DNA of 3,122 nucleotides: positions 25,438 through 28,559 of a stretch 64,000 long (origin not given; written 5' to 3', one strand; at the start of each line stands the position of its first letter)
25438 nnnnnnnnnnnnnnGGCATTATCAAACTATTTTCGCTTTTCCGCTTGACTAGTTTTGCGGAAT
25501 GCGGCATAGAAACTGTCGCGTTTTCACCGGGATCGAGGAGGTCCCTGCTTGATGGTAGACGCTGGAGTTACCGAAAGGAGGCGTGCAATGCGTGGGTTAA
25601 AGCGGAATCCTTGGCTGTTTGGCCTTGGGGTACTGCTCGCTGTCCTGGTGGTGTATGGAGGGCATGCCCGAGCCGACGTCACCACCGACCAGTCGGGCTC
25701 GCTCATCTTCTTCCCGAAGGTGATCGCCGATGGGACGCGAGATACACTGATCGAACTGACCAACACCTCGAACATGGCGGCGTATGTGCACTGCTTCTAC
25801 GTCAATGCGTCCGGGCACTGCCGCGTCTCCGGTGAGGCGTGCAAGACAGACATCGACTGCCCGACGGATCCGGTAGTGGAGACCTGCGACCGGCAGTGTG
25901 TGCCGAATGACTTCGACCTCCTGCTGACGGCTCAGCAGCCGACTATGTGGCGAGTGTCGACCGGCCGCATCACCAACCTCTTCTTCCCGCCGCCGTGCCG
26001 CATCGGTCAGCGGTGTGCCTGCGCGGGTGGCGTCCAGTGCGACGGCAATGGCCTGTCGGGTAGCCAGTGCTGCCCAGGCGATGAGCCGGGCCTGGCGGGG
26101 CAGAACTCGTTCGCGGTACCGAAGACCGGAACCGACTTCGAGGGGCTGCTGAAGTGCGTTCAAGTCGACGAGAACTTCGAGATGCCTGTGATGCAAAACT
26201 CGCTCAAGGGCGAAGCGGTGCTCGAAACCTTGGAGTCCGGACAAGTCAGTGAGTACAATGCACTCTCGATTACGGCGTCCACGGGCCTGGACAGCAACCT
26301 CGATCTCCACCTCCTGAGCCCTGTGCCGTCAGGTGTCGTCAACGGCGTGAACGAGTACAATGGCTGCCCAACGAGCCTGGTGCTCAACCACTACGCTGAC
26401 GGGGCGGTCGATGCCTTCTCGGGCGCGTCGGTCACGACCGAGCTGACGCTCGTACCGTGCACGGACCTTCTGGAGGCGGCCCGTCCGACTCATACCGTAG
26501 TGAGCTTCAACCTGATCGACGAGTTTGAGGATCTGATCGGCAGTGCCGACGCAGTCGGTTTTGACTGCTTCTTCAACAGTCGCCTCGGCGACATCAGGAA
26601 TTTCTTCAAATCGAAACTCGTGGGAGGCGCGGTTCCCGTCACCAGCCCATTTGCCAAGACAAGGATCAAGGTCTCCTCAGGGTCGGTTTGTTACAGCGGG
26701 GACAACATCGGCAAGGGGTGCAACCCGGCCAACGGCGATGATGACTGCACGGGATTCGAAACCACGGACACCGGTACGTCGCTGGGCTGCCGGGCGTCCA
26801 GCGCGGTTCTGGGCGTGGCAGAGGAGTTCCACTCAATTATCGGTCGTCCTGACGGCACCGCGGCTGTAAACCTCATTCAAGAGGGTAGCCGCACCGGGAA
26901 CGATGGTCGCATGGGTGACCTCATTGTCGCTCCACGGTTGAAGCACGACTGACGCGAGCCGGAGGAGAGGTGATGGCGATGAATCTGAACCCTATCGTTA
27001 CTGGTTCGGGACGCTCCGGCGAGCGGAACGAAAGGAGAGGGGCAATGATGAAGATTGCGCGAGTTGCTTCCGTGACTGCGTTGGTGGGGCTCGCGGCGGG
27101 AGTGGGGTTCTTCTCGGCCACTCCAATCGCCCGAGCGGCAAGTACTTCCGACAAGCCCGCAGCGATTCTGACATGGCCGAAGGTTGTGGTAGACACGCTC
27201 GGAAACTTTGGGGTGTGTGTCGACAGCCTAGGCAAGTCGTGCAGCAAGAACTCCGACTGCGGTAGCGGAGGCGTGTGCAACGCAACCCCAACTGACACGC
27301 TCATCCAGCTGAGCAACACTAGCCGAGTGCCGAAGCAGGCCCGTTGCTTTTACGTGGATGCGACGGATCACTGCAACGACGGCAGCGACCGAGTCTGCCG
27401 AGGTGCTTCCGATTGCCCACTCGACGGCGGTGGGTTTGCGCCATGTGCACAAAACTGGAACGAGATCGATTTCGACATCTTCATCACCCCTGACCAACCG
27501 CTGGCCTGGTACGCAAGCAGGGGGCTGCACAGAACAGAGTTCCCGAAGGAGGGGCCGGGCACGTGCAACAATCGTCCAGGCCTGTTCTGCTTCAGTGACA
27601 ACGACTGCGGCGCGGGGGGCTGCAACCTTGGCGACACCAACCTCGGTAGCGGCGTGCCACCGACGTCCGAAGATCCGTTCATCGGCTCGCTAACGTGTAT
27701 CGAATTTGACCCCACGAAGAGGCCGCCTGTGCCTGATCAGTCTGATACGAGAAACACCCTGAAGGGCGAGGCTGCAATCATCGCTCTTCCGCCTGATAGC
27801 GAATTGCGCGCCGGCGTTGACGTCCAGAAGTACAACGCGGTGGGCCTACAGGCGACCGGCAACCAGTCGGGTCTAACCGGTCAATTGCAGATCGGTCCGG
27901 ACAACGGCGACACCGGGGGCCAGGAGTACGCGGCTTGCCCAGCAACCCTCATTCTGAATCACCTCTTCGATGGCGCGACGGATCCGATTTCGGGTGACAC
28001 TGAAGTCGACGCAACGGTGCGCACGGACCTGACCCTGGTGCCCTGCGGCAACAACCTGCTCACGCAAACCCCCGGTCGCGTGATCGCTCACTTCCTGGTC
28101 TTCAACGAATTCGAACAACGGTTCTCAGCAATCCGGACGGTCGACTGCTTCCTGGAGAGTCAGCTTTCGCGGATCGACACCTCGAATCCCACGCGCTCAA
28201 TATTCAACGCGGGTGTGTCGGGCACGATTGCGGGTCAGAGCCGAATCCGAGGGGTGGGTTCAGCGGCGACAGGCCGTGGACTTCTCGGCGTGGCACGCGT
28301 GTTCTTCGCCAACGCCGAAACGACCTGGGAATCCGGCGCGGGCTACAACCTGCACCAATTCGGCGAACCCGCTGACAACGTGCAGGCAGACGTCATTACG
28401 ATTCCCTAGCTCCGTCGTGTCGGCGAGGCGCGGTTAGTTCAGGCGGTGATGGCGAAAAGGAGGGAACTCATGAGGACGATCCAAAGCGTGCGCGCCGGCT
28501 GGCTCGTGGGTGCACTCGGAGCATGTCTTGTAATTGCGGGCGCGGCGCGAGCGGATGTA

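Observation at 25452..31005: Operon of four diverged paralogs of an unrecognised Cys-rich secreted protein family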

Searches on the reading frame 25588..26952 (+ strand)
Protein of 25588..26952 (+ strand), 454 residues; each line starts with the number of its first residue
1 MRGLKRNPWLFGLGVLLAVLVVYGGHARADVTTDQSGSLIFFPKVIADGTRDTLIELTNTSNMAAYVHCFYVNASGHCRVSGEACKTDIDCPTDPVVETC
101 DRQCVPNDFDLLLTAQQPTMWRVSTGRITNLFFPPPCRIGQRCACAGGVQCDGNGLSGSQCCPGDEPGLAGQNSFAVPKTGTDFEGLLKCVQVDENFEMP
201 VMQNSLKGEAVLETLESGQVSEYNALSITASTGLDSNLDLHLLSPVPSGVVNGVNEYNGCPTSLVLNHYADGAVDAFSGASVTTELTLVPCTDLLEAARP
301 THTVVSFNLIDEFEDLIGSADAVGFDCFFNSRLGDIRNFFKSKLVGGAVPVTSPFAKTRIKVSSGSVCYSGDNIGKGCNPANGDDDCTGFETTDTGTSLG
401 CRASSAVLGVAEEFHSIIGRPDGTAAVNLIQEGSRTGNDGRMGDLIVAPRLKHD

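Call 3: search_protein_families(library=pfam, proteins=[window:25588-26952:+], max_evalue=1)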
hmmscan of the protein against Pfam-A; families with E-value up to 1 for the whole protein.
window:25588-26952:+ (454 aa): 0 families

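Call 4: search_protein_families(library=ncbifam, proteins=[window:25588-26952:+], max_evalue=1)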
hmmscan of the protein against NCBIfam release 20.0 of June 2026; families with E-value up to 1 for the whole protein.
window:25588-26952:+ (454 aa): 0 families

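Call 6: find_homologous_proteins(query=A1, max_evalue=0.001)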
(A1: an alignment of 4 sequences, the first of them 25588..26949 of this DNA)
Query A1 (4 sequences) (454 aa, profile of the alignment): 471 proteins with E <= 0.001 among 8000 candidates; the best 120 are listed.
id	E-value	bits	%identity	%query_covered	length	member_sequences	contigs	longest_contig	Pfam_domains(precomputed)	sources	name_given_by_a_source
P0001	8.1e-203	692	31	70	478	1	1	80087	-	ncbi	-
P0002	2.7e-164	565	100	100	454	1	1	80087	-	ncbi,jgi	-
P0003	3.2e-134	466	29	70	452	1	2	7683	-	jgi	jgi:hypothetical protein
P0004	5.0e-132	459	31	75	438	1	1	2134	-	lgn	-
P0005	2.8e-127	443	30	74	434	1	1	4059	-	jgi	jgi:hypothetical protein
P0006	7.1e-102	360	28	77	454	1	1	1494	-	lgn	-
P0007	3.5e-101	357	30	73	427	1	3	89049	-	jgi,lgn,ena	jgi:hypothetical protein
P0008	2.9e-97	344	51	99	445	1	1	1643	-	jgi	-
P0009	2.1e-96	341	32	93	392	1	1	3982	-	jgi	-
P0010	2.7e-95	338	36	74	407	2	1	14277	-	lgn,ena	-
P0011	3.1e-95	338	31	97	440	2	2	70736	-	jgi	jgi:hypothetical protein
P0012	3.2e-95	338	32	93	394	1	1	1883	-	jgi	jgi:hypothetical protein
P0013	6.4e-95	337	52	98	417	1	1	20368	-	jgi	jgi:hypothetical protein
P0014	1.1e-94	336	29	96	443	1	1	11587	-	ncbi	-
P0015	2.9e-94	334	33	73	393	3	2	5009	-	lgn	-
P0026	5.8e-93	330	31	99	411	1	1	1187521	-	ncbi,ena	-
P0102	9.1e-82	293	33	99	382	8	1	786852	-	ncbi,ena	-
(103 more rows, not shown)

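Call 7: search_solved_structures(query=A1, max_evalue=10)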
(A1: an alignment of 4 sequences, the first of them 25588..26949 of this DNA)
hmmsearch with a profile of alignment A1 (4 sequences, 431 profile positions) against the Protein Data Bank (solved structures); distinct sequences matched with E-value up to 10: 2.
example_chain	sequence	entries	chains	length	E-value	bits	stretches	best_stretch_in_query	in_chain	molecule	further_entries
6lsy_A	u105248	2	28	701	1.1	11.2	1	6-41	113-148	ATP-dependent Clp protease, ATP-binding subunit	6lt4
4p04_A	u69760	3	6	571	1.7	10.6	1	102-143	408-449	Arylsulfate sulfotransferase AssT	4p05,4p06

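Call 12: find_encoding_contigs(protein=P0026, flank=10000, max_places=2)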
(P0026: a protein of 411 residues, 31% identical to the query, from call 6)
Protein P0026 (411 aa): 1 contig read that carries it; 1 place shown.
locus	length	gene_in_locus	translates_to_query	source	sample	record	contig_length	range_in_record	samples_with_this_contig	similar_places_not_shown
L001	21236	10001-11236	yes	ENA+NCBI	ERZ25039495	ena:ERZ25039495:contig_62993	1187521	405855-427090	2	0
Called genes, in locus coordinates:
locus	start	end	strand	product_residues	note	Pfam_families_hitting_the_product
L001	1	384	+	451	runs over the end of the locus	PF01494:FAD_binding_3, PF01134:GIDA (weak), PF01266:DAO (weak), PF04820:Trp_halogenase, PF07992:Pyr_redox_2 (weak), PF12831:FAD_oxidored, PF13450:NAD_binding_8 (weak), PF04820:Trp_halogenase, +3 more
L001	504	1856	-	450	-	PF02310:B12-binding, PF04055:Radical_SAM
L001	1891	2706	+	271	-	PF01553:Acyltransferase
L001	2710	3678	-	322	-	PF03279:Lip_A_acyltrans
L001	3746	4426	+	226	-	PF00535:Glycos_transf_2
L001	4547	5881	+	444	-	PF03446:NAD_binding_2, PF03721:UDPG_MGDP_dh_N, PF00984:UDPG_MGDP_dh, PF03720:UDPG_MGDP_dh_C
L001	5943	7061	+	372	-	PF01041:DegT_DnrJ_EryC1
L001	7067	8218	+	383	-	PF01041:DegT_DnrJ_EryC1, PF00155:Aminotran_1_2 (weak)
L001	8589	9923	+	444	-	-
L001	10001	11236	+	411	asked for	-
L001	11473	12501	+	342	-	PF00106:adh_short (weak), PF01073:3Beta_HSD, PF01370:Epimerase, PF02719:Polysacc_synt_2, PF04321:RmlD_sub_bind, PF07993:NAD_binding_4, PF13460:NAD_binding_10, PF16363:GDP_Man_Dehyd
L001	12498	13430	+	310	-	PF01040:UbiA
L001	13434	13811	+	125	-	PF07883:Cupin_2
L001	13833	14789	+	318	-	PF01073:3Beta_HSD, PF01370:Epimerase, PF04321:RmlD_sub_bind, PF07993:NAD_binding_4 (faint), PF16363:GDP_Man_Dehyd, PF02719:Polysacc_synt_2 (weak)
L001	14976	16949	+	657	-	PF06980:DUF1302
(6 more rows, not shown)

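Call 13: find_encoding_contigs(protein=P0102, flank=10000, max_places=2)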
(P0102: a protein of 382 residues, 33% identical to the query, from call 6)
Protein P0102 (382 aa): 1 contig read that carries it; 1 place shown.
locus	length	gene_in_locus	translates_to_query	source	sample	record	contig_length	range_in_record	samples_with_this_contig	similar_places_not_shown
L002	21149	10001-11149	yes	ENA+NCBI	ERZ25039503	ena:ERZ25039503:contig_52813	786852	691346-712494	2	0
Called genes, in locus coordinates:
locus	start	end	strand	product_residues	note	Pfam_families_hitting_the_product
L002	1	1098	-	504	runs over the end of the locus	PF12228:DUF3604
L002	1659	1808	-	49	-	PF13335:Mg_chelatase_C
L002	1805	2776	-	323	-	PF00158:Sigma54_activat (faint), PF00493:MCM (faint), PF01078:Mg_chelatase, PF05496:RuvB_N (faint), PF07728:AAA_5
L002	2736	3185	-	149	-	PF13541:ChlI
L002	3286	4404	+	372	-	PF02481:DNA_processg_A, PF17782:WHD_DprA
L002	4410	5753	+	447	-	PF01134:GIDA, PF01266:DAO (weak), PF13450:NAD_binding_8 (faint)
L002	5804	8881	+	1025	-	PF03710:GlnE, PF08335:GlnD_UR_UTase, PF03710:GlnE, PF08335:GlnD_UR_UTase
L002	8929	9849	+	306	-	PF01063:Aminotran_4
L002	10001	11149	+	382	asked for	-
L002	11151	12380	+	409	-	-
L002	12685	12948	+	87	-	-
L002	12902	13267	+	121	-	-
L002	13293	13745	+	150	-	-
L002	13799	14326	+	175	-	-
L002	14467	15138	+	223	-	-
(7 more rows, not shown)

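Call 58: find_encoding_contigs(protein=window:25588-26952:+, flank=1000, max_places=3)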
Protein window:25588-26952:+ (454 aa): 1 contig read that carries it; 1 place shown.
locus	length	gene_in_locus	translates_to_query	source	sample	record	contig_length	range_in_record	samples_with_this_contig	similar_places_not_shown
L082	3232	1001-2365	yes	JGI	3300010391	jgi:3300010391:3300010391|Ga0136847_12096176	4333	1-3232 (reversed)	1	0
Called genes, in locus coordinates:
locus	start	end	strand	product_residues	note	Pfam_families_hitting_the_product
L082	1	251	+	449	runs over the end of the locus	?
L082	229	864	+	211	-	-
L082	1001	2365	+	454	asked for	-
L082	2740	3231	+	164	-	?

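Call 82: list_cluster_members(proteins=[window:25588-26949:+, window:27045-28406:+, window:28470-29657:+, window:29732-30931:+])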
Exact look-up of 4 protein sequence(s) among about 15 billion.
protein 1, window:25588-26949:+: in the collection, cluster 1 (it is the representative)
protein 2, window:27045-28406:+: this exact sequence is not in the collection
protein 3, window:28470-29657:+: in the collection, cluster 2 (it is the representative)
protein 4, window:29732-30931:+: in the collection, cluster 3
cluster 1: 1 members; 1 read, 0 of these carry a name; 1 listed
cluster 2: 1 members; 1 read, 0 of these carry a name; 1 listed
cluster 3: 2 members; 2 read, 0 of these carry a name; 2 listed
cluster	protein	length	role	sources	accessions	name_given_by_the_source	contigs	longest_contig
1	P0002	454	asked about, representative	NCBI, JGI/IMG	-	-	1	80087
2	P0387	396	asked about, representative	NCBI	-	-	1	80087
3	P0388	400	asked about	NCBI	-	-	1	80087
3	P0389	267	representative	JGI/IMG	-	-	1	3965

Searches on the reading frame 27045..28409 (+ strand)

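Call 3: search_protein_families(library=pfam, proteins=[window:27045-28409:+], max_evalue=1)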
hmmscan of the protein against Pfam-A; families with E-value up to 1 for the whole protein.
window:27045-28409:+ (454 aa): 0 families

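Call 4: search_protein_families(library=ncbifam, proteins=[window:27045-28409:+], max_evalue=1)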
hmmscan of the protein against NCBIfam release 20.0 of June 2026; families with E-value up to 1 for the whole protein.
window:27045-28409:+ (454 aa): 1 family
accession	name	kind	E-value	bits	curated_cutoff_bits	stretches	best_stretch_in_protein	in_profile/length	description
TIGR04201.1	Myxo_Cys_RPT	repeat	0.0028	17.7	25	1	66-81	5-20/22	Cys-rich repeat-containing protein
